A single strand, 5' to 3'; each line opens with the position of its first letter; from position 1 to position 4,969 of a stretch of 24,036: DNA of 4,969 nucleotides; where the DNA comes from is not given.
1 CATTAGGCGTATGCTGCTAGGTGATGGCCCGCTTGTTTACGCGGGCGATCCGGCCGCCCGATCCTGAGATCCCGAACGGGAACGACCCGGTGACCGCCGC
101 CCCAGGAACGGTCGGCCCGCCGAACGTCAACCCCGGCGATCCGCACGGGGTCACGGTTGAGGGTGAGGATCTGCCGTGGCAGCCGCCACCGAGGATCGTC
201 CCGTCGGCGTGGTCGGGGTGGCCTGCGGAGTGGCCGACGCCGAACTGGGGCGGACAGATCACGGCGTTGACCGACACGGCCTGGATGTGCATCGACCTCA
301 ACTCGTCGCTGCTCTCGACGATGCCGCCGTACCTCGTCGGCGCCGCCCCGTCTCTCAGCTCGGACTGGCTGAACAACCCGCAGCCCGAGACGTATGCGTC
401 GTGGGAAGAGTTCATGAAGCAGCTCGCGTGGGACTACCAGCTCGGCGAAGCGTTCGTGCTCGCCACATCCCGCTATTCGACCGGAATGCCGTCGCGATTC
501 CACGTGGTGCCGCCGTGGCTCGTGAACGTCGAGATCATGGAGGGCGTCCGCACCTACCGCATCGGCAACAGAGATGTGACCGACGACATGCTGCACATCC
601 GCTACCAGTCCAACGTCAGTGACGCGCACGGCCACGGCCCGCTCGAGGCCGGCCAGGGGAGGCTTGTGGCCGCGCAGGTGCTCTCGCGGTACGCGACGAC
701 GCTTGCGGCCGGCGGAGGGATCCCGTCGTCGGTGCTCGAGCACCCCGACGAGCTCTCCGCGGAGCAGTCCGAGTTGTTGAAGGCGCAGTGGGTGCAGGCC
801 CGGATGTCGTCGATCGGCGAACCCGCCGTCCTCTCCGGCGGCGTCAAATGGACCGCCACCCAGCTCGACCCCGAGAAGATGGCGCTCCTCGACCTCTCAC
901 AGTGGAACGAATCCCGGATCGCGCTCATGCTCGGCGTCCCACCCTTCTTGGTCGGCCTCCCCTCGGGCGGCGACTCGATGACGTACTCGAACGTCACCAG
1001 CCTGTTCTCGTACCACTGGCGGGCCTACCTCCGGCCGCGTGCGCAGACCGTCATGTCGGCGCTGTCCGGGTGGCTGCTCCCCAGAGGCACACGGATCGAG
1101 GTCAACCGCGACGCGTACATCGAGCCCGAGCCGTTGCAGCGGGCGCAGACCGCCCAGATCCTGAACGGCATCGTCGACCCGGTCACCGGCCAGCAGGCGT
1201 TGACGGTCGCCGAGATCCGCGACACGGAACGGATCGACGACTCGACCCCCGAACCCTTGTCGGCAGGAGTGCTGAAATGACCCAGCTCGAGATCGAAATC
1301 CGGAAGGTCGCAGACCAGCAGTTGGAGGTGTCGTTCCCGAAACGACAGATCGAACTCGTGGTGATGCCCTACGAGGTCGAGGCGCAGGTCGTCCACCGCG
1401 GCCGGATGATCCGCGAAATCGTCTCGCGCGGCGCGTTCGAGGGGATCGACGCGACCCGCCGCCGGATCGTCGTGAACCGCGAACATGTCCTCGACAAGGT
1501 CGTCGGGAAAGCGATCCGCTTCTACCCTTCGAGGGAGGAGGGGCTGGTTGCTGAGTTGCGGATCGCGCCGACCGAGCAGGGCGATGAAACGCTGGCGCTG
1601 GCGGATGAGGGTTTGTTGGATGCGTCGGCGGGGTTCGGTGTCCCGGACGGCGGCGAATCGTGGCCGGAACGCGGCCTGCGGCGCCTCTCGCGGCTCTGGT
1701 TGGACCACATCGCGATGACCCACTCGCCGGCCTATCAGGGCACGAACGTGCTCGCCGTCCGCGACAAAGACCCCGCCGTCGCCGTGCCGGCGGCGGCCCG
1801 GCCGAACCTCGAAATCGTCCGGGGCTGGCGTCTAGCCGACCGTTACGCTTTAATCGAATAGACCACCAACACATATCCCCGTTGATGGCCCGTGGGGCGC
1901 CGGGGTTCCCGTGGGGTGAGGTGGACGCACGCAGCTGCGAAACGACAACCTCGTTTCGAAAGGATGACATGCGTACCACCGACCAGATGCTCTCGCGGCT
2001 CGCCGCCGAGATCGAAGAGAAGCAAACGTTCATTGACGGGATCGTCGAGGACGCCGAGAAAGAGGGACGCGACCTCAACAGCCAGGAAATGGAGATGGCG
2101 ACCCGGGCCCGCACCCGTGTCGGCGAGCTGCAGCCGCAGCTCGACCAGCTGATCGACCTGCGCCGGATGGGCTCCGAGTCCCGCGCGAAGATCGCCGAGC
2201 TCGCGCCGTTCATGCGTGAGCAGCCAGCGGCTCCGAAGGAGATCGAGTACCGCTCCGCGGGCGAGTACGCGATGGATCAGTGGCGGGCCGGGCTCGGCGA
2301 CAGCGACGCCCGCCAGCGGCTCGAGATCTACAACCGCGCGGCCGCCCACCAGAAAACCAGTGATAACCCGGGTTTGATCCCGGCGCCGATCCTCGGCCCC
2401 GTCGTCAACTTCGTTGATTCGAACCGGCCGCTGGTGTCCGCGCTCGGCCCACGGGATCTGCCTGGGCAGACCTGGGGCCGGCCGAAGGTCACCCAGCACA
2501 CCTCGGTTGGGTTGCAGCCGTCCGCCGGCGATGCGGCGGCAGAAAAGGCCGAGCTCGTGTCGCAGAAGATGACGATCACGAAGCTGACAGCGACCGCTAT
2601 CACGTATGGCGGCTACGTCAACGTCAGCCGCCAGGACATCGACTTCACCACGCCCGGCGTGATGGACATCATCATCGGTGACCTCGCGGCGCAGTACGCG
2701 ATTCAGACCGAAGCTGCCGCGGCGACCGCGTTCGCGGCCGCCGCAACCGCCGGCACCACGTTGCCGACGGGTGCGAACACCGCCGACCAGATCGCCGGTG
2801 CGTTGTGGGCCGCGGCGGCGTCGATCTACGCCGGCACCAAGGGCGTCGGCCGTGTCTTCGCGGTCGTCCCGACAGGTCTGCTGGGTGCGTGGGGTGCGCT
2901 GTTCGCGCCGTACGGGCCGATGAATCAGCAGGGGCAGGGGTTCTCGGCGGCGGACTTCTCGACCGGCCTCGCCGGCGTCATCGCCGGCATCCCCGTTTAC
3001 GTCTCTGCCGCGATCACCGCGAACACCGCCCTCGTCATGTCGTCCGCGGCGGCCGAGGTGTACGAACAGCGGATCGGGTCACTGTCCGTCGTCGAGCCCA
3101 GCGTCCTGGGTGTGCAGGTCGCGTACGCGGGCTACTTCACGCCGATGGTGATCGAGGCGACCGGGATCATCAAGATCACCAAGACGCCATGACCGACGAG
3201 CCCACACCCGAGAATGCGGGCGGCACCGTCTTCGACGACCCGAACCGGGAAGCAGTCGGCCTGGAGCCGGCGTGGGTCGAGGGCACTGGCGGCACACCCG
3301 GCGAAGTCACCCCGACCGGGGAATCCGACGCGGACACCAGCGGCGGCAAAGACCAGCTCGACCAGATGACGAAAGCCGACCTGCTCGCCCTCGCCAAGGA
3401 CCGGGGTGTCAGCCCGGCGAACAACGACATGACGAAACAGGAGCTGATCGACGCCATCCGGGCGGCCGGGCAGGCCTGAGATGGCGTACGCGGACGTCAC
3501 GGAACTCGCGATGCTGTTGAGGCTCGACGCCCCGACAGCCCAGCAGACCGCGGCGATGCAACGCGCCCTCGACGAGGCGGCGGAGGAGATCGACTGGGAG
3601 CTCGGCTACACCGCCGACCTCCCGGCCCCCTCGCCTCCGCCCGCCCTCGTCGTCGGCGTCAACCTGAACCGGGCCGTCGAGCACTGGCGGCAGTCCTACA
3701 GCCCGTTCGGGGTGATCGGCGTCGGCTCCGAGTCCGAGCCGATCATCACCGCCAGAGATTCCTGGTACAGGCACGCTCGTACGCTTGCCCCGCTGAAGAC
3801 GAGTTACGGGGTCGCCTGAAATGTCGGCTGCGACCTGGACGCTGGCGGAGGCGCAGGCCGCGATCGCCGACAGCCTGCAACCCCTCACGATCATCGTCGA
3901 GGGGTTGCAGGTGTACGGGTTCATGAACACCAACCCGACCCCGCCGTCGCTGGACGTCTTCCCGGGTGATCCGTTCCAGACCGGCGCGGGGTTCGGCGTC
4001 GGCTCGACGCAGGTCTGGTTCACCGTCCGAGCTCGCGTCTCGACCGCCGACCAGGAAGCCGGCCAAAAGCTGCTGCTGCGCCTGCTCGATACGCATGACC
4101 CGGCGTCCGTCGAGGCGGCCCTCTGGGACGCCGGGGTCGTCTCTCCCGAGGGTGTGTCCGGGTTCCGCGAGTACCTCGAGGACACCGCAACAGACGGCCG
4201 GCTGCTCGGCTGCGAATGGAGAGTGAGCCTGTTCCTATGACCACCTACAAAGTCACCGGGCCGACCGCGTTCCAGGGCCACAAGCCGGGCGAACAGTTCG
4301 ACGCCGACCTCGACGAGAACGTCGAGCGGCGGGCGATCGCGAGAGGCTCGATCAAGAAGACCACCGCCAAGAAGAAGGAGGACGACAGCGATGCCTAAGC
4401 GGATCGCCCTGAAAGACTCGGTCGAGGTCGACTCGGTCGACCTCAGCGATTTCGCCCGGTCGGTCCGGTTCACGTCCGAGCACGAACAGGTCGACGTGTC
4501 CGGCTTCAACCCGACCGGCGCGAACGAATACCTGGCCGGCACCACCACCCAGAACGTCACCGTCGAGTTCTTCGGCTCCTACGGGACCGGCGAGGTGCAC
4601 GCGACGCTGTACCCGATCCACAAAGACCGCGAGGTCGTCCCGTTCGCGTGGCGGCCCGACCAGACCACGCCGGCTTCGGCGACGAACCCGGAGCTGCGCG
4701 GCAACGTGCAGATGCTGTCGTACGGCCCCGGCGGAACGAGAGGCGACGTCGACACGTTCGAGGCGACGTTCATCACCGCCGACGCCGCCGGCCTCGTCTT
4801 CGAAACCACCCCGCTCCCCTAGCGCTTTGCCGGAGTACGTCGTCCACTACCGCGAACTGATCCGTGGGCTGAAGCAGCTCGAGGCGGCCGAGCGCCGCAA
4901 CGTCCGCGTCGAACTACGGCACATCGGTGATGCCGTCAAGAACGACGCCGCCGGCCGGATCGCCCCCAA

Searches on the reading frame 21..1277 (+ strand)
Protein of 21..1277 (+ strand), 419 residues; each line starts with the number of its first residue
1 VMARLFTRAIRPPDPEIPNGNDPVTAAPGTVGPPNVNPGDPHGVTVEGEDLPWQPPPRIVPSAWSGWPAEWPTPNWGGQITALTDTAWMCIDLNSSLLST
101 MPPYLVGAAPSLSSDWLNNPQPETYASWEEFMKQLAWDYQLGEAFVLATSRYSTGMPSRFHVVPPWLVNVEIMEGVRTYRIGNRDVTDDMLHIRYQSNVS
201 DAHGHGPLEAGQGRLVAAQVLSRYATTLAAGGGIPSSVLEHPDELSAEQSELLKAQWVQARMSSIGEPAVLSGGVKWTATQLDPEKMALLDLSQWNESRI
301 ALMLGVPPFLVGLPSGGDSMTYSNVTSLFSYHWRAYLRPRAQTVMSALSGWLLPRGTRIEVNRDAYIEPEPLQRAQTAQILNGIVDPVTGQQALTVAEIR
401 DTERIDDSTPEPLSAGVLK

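Call 13: search_protein_families(library=phrogs, proteins=[window:21-1277:+], max_evalue=0.01)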
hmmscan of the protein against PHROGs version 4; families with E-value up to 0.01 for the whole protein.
window:21-1277:+ (419 aa): 4 families
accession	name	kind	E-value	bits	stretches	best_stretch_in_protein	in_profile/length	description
phrog_12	-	head and packaging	1.2e-42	147.8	1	79-403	87-413/646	portal protein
phrog_2662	-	head and packaging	1.7e-19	70.9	1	120-356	110-358/717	portal protein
phrog_5929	-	head and packaging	5.3e-10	40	1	232-348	15-128/228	portal protein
phrog_2271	-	head and packaging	0.0011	17.8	1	192-313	178-300/859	portal protein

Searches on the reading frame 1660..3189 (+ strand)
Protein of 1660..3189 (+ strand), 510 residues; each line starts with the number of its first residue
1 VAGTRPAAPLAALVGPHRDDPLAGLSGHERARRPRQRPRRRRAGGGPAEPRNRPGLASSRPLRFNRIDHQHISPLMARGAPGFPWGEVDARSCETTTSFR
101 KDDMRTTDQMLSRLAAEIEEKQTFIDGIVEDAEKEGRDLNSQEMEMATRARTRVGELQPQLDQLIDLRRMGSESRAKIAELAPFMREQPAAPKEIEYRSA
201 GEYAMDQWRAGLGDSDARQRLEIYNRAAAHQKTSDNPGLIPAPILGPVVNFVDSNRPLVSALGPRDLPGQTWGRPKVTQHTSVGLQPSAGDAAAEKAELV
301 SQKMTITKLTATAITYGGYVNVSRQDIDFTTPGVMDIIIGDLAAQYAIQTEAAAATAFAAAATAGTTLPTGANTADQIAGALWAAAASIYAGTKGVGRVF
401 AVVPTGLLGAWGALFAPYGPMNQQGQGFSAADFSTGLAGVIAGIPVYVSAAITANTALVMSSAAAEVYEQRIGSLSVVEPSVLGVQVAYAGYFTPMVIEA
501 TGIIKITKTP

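Call 13: search_protein_families(library=phrogs, proteins=[window:1660-3189:+], max_evalue=0.01)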
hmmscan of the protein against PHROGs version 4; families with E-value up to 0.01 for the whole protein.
window:1660-3189:+ (510 aa): 3 families
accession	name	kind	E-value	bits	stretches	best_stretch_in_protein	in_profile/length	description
phrog_2263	-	head and packaging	2.3e-63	215.9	1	89-509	128-544/551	major head protein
phrog_10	-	head and packaging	8e-08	32.7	1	104-382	238-514/752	major head protein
phrog_267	-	head and packaging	0.0044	17.2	1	321-463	115-266/410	major head protein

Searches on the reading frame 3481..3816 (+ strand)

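Call 13: search_protein_families(library=phrogs, proteins=[window:3481-3816:+], max_evalue=0.01)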
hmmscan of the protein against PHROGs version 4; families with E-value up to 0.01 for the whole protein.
window:3481-3816:+ (112 aa): 1 family
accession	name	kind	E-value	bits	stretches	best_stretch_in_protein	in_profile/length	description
phrog_195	-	connector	0.00058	20.1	1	7-57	178-227/386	head-tail adaptor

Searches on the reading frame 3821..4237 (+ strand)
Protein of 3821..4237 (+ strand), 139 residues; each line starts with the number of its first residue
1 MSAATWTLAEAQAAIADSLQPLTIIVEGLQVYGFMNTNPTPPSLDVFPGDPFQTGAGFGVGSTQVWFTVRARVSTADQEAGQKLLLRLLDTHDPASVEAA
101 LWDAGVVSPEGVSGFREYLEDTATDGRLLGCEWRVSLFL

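Call 13: search_protein_families(library=phrogs, proteins=[window:3821-4237:+], max_evalue=0.01)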
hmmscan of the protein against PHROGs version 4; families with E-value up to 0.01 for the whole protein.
window:3821-4237:+ (139 aa): 1 family
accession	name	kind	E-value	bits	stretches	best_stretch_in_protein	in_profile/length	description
phrog_17840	-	connector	1.2e-09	39.2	1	7-101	3-93/138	tail terminator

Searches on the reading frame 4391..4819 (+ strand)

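Call 13: search_protein_families(library=phrogs, proteins=[window:4391-4819:+], max_evalue=0.01)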
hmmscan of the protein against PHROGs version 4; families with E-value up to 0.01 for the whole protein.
window:4391-4819:+ (143 aa): 1 family
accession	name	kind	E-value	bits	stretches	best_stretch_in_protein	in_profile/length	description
phrog_4574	-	tail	1e-14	55.6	1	11-131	11-137/147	major tail protein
